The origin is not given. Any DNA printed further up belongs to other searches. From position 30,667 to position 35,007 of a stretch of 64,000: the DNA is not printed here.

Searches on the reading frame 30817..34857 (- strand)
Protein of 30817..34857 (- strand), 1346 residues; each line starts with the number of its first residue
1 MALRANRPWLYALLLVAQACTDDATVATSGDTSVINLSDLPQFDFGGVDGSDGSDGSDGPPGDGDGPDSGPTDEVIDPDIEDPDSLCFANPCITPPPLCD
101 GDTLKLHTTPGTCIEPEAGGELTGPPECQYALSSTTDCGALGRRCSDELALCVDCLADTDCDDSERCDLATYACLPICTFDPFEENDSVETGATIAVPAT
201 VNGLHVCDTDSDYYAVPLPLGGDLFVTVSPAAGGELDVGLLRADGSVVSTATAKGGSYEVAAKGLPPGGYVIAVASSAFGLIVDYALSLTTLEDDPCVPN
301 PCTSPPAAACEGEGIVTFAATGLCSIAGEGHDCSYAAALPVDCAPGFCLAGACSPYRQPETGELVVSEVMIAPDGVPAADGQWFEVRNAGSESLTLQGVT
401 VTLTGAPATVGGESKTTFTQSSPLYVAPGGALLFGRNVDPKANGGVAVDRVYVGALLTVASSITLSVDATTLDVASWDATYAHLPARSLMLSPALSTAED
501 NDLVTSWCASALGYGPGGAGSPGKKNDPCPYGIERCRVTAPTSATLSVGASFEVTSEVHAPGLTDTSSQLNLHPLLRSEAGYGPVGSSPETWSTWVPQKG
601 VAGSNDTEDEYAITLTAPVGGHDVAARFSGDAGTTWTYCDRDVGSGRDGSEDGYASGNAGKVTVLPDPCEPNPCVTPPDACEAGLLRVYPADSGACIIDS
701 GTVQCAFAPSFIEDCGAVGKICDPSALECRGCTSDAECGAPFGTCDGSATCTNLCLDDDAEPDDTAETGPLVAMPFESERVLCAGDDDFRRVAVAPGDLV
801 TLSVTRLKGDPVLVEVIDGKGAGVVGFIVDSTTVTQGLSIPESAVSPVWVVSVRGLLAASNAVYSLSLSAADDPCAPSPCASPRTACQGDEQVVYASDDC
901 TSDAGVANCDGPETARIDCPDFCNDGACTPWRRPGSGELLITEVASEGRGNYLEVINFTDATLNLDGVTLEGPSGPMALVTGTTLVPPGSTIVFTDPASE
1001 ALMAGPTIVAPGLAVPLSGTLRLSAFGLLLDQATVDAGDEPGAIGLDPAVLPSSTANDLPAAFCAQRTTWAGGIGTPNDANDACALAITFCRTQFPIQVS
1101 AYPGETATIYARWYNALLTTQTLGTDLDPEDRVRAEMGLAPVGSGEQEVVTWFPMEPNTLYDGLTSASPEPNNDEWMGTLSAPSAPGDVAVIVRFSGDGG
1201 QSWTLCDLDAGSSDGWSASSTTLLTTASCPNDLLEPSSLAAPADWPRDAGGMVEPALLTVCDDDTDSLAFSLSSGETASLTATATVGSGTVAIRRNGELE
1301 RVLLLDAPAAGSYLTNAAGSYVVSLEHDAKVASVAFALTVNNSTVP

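Call 76: search_protein_families(library=pfam, proteins=[window:30817-34857:-], max_evalue=0.00001)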
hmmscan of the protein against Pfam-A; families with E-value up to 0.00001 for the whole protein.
window:30817-34857:- (1346 aa): 1 family
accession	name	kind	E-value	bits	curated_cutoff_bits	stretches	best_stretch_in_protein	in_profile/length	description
PF00932.25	LTD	-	4e-12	46.9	34.3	0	935-998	4-71/109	Lamin Tail Domain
